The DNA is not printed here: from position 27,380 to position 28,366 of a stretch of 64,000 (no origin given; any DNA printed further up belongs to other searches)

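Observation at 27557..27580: ParA ATPase carries a natural Walker-A Lys->Ala substitution (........)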

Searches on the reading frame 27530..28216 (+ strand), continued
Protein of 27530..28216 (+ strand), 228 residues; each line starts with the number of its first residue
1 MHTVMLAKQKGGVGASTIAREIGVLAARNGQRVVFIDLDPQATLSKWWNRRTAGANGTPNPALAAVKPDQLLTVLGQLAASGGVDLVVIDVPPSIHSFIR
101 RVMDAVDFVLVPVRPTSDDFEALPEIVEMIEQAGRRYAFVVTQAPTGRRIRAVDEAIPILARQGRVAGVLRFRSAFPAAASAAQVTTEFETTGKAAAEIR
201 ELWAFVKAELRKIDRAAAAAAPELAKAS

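Call 65: find_related_loci(query=A3, collection=genome_contigs, flank=6000)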
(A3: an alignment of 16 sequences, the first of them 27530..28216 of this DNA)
Query A3 (228 aa) in genome_contigs; peptide patterns used: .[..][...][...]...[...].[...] (x = any residue, [..] = any of these).
599 stretches matched a pattern (row limit reached: there are more); 327 encode a relative of the query (tblastn E <= 1e-3); the best 80 are kept; 80 distinct loci.
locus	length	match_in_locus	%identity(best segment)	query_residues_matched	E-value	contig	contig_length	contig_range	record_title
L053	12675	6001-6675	91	1-228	4e-127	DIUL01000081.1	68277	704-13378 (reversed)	MAG TPA_asm: Acetobacteraceae bacterium UBA6159 UBA6159_contig_58620, whole genome shotgun sequence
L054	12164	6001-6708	74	1-228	3e-109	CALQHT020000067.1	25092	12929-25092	MAG: Nitrosovibrio sp. Nv4 isolate HRS-HS12-bin-48 genome assembly, contig: HRSG-H12-C2122, whole genome shotgun sequenc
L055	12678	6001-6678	78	1-228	3e-107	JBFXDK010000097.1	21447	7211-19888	MAG: Acetobacteraceae bacterium isolate CA_2019_TPBS_91 NODE_11350_length_21447_cov_12.519371_TPBS, whole genome shotgun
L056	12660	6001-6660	72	1-220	1e-99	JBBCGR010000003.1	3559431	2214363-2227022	MAG: Acetobacteraceae bacterium isolate CoA_maxb_bin.80 s10930.ctg010952l, whole genome shotgun sequence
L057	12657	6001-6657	66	1-219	2e-90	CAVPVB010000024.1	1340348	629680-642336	MAG: uncultured Alphaproteobacteria bacterium isolate MFD00082.bin.1.22 genome assembly, contig: contig_7816, whole geno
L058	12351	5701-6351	53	1-219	5e-71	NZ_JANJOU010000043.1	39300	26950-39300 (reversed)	Roseomonas populi strain CN29 Scaffold38_1, whole genome shotgun sequence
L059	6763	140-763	55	1-210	4e-64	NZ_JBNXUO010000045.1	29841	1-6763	Falsiroseomonas sp. CW058 45, whole genome shotgun sequence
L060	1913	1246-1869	54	1-210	2e-64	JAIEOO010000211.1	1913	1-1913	MAG: Acetobacteraceae bacterium isolate co.spades.DASTOOL.1kb_109 c_000000276566, whole genome shotgun sequence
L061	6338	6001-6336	79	1-112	2e-55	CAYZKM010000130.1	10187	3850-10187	MAG TPA_asm: uncultured Bifidobacterium sp. isolate SRP262948_co1_77 genome assembly, contig: NODE_6932_length_10187_cov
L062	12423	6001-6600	42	1-214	6e-36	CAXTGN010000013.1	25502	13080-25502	MAG TPA_asm: uncultured Acidobacteriaceae bacterium isolate private_X15_metawrap_bin.1 genome assembly, contig: private_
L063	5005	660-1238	40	1-205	3e-35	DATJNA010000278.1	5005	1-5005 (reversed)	MAG TPA_asm: Acetobacteraceae bacterium isolate SMAG_U14849 k141_4719171, whole genome shotgun sequence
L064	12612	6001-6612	39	1-210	1e-34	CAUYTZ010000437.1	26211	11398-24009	uncultured Gammaproteobacteria bacterium strain WCLP8 genome assembly, contig: WCLP8_Contig_494, whole genome shotgun se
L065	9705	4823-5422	37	4-210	4e-32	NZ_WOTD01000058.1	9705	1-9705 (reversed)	Acetobacter lambici strain LMG 27439 contig00058, whole genome shotgun sequence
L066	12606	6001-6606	40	4-210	2e-31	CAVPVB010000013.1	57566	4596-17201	MAG: uncultured Alphaproteobacteria bacterium isolate MFD00082.bin.1.22 genome assembly, contig: contig_3797, whole geno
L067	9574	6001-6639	33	1-222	3e-31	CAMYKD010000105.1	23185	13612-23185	MAG: uncultured Kiloniellales bacterium isolate ES_M_Alpha_08 genome assembly, contig: scaffold_2784, whole genome shotg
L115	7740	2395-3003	29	3-211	6e-19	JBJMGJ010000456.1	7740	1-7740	MAG: Bryobacteraceae bacterium isolate H1_18_all_fractions_metab_conc_105_57_8 k255_6710252, whole genome shotgun sequen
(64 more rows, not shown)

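Call 77: predict_structure(alignment_id=A4)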
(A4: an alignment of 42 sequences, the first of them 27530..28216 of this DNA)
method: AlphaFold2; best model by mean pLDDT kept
length: 228 residues; sequences in the alignment: 42
mean_pLDDT: 90.5   pTM: 0.88
mean pLDDT of the five models: 90.5, 90.2, 89.6, 87.9, 87.8
residues with pLDDT >= 90: 163; 70-90: 48; 50-70: 15; < 50: 2
segments of 3 or more residues with pLDDT < 50: none
pLDDT, mean of each block of 10 residues (from residue 1): 94 92 98 95 93 93 92 96 97 78 95 89 90 96 65 84 94 92 97 96 98 93 60
secondary structure, 60 per line:
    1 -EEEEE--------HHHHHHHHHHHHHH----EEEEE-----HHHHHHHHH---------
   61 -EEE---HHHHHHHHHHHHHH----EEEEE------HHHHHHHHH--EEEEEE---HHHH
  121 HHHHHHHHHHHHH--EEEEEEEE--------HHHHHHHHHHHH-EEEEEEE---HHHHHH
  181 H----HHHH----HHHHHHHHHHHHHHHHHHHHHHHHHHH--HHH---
elements in order: E2-6 H15-28 E33-37 H43-51 E62-64 H68-81 E86-90 H97-105 E108-113 H117-133 E136-143 H152-163 E165-171 H175-181 H186-189 H194-220

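Call 80: fold_search(model_id=the predicted structure, library=pdb)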
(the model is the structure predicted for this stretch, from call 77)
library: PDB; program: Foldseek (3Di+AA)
matches with E <= 10: 1848; with E <= 0.001: 450
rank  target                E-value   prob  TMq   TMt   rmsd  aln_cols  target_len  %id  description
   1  4dzz_A                1.1e-14  1.00  0.71  0.78   3.5       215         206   20  Structure of ParF-ADP, crystal form 1 (released 2012-06-13)
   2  4e07_A                5.7e-14  1.00  0.77  0.85   2.5       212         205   19  ParF-AMPPCP-C2221 form (released 2012-06-13)
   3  4e03_A                1.8e-13  1.00  0.74  0.82   3.0       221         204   20  Structure of ParF-ADP form 2 (released 2012-06-13)
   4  5u1g_A                2.5e-13  1.00  0.77  0.82   3.2       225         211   19  Structure of TP228 ParA-AMPPNP-ParB complex (released 2017-04-19)
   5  4e09                  3.5e-13  1.00  0.76  0.84   2.8       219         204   19  Structure of ParF-AMPPCP, I422 form (released 2012-06-13)
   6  5u1g_C                3.5e-13  1.00  0.75  0.82   3.1       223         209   19  Structure of TP228 ParA-AMPPNP-ParB complex (released 2017-04-19)
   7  5u1g_B                8.8e-13  1.00  0.73  0.79   3.4       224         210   20  Structure of TP228 ParA-AMPPNP-ParB complex (released 2017-04-19)
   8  2bek_B                1.1e-12  1.00  0.70  0.66   6.6       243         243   23  Structure of the bacterial chromosome segregation protein Soj (released 2005-01-12)
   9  2bek_A                1.2e-12  1.00  0.72  0.67   6.3       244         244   23  Structure of the bacterial chromosome segregation protein Soj (released 2005-01-12)
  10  1hyq                  1.7e-12  1.00  0.72  0.71   5.6       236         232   22  MIND BACTERIAL CELL DIVISION REGULATOR FROM A. FULGIDUS (released 2001-03-14)
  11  2bej                  1.8e-11  1.00  0.73  0.68   6.2       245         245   25  Structure of the bacterial chromosome segregation protein Soj (released 2005-01-12)
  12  5tvk_B                2.1e-11  1.00  0.74  0.70   3.9       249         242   18  Crystal Structure of putative plasmid partition protein (BB_S35) from Borrelia burgdorferi B31 bound to AMPPNP (released 2016-11-23)
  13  9a6n_A                2.7e-11  1.00  0.70  0.64   6.2       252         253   18  Integrative model of SOJ-NRDR by crosslinking MS and deep learning (released 2024-09-18)
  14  5tvk_A                4.6e-11  1.00  0.70  0.68   4.3       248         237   18  Crystal Structure of putative plasmid partition protein (BB_S35) from Borrelia burgdorferi B31 bound to AMPPNP (released 2016-11-23)
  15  2xj4                  5.6e-11  1.00  0.67  0.58   5.2       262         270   19  Structure of the bacterial cell division regulator protein MipZ (released 2011-07-13)
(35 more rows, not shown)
